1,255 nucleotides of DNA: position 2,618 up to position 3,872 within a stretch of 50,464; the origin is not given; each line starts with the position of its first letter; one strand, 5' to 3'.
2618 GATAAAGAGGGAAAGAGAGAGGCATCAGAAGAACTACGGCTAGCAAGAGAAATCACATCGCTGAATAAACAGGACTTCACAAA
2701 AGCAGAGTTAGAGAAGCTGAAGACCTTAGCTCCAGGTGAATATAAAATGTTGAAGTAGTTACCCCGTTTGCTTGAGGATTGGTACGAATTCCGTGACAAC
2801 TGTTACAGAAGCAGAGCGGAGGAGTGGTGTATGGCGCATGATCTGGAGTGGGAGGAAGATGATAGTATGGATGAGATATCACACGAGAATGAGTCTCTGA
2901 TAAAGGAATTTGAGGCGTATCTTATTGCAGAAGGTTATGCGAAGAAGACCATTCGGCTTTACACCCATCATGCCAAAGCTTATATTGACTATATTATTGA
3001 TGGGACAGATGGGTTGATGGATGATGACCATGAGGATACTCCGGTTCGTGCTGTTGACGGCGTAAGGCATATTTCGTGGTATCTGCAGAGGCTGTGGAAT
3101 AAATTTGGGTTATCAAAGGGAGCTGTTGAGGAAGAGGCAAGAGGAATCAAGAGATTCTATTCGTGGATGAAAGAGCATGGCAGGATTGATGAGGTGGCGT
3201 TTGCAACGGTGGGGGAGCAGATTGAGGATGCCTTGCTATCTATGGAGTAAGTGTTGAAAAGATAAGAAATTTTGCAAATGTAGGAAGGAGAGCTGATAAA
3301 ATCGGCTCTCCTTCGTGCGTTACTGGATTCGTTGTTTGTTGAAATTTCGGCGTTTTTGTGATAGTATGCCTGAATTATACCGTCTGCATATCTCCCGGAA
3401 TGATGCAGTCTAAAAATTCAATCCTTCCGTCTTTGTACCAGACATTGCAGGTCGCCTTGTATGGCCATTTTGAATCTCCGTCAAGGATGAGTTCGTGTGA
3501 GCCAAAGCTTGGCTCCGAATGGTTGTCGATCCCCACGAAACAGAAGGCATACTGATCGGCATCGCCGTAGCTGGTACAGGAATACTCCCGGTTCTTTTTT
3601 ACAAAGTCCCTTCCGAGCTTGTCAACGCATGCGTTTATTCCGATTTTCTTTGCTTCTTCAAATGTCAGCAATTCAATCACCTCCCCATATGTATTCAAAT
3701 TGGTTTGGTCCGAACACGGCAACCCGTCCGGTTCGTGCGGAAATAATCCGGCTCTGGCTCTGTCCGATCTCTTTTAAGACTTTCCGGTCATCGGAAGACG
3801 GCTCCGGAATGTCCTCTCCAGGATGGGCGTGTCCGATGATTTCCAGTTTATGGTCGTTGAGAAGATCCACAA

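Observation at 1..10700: Low-GC accessory island made of mobile and defence fragments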

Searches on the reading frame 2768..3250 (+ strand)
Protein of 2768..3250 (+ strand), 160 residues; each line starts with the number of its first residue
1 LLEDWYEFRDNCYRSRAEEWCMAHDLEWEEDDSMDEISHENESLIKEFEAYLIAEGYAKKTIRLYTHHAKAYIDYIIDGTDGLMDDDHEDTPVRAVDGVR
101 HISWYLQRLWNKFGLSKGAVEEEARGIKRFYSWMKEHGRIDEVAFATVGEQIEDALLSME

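Call 4: search_protein_families(library=pfam, max_evalue=0.01, proteins=[window:2768-3250:+])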
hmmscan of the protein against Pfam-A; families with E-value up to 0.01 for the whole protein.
window:2768-3250:+ (160 aa): 3 families
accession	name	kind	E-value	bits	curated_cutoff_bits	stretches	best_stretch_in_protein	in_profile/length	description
PF13495.12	Phage_int_SAM_4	-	1.2e-05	26.1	27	1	44-136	1-80/85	Phage integrase, N-terminal SAM-like domain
PF02899.23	Phage_int_SAM_1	-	0.00064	20.4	22.3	0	45-78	1-35/83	Phage integrase, N-terminal SAM-like domain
PF13102.12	Phage_int_SAM_5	-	0.0086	16.9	22.3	0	41-77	47-83/98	Phage integrase SAM-like domain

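Call 15: search_protein_families(library=padloc, max_evalue=0.01, proteins=[window:2768-3250:+])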
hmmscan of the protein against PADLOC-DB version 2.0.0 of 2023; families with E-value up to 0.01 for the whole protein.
window:2768-3250:+ (160 aa): 0 families

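Call 16: search_protein_families(library=ncbifam, max_evalue=0.01, proteins=[window:2768-3250:+])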
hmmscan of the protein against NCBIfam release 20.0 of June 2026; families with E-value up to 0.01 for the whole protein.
window:2768-3250:+ (160 aa): 1 family
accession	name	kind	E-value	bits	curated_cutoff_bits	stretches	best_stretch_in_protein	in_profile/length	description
NF040815.2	recomb_XerA_Arch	equivalog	4.9e-06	26.3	220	1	47-154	2-95/263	site-specific tyrosine recombinase/integron integrase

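Call 17: search_protein_families(library=phrogs, max_evalue=0.01, proteins=[window:2768-3250:+])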
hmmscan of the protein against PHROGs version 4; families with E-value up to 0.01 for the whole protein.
window:2768-3250:+ (160 aa): 1 family
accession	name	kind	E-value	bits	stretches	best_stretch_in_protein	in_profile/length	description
phrog_38879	-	unknown function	0.0082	17.4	0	36-77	34-71/93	-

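Call 86: search_dna_similar(query=window:2768-3250:+, collection=plasmids, mode=protein, max_rows=10, max_evalue=0.001)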
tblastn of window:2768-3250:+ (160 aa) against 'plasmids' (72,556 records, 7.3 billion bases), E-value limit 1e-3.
No match.

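Call 88: find_encoding_contigs(protein=window:2831-3250:+, flank=3000, max_places=10)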
Protein window:2831-3250:+ (139 aa): 10 contigs read that carry it; 5 places shown.
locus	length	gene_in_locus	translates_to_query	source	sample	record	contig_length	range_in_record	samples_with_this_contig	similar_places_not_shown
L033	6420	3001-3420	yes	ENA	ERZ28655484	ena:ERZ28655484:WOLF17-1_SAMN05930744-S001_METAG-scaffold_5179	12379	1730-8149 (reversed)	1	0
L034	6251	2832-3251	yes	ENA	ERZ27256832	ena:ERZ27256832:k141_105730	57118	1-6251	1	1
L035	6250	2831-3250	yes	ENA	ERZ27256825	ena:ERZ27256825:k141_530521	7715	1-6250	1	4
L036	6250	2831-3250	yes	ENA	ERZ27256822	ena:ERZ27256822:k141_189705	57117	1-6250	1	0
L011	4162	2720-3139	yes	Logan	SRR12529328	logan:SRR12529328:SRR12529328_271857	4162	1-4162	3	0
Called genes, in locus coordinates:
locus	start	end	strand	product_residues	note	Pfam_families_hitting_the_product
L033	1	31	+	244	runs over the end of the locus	-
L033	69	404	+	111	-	-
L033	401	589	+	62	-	-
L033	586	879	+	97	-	-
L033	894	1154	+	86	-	-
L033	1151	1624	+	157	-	PF25137:ADH_Fe_C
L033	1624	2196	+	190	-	-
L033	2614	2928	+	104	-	-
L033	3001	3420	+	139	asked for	PF13495:Phage_int_SAM_4 (weak)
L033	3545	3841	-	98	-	-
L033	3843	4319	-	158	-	-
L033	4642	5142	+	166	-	PF03720:UDPG_MGDP_dh_C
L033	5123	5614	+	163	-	PF25390:WD40_RLD, PF13540:RCC1_2 (weak)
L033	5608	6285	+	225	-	-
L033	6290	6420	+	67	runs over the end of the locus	-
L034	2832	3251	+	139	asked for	PF13495:Phage_int_SAM_4 (weak)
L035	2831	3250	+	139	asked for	PF13495:Phage_int_SAM_4 (weak)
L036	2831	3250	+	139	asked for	PF13495:Phage_int_SAM_4 (weak)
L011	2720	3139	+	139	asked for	PF13495:Phage_int_SAM_4 (weak)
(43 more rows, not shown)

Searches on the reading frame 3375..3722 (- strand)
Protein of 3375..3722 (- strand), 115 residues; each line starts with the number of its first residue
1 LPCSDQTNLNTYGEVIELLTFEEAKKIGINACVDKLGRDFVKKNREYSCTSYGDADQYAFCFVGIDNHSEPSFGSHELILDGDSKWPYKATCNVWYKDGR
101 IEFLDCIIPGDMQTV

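Call 4: search_protein_families(library=pfam, max_evalue=0.01, proteins=[window:3375-3722:-])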
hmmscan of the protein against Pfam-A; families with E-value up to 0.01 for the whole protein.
window:3375-3722:- (115 aa): 0 families

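Call 15: search_protein_families(library=padloc, max_evalue=0.01, proteins=[window:3375-3722:-])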
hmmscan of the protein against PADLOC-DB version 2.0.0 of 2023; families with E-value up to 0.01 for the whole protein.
window:3375-3722:- (115 aa): 0 families

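Call 16: search_protein_families(library=ncbifam, max_evalue=0.01, proteins=[window:3375-3722:-])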
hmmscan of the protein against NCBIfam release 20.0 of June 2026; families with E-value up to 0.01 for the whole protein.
window:3375-3722:- (115 aa): 0 families

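Call 17: search_protein_families(library=phrogs, max_evalue=0.01, proteins=[window:3375-3722:-])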
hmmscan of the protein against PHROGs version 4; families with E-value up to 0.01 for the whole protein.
window:3375-3722:- (115 aa): 0 families

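Call 25: search_protein_families(library=pfam, max_evalue=5, proteins=[window:3375-3722:-])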
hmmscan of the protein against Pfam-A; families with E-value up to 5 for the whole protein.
window:3375-3722:- (115 aa): 1 family
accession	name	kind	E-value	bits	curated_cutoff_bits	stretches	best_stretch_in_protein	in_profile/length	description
PF09318.15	Glyco_trans_A_1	-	0.091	12.8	27.4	1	12-59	82-127/199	Glycosyl transferase 1 domain A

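Call 34: find_homologous_proteins(query=window:3375-3671:-, max_evalue=0.001)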
Query window:3375-3671:- (98 aa): 31 proteins with E <= 0.001 among 31 candidates.
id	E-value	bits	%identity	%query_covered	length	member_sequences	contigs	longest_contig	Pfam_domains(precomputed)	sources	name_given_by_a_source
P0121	2.0e-61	223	94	100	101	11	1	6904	-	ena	-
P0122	3.7e-41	158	70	95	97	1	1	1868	-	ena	-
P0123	9.6e-36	140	65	94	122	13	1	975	-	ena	-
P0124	5.3e-32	128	60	95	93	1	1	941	-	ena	-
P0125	4.0e-30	122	54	100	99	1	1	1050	-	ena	-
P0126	7.9e-29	118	55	94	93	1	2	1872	-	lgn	-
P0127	8.1e-29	118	61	94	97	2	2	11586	-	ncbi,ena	-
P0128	2.0e-28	117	58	95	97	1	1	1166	-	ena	-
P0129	5.6e-28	115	59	94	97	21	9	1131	-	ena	-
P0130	9.5e-28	114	54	94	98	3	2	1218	-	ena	-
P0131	1.7e-27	114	56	95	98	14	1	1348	-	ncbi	-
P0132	2.7e-27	113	60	94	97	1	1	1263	-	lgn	-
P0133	3.0e-27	113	56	98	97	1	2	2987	-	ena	-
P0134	7.9e-27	111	60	94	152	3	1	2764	-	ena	-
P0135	1.1e-26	111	60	94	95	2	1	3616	-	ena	-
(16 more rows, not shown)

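Call 72: search_solved_structures(query=A2, max_evalue=10)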
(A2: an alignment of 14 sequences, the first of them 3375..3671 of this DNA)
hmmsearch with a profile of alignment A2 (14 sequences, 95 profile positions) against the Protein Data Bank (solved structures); distinct sequences matched with E-value up to 10: 1.
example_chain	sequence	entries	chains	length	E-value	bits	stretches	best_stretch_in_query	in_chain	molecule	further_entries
4plj_H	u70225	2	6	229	0.99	13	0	40-86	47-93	8G12 heavy chain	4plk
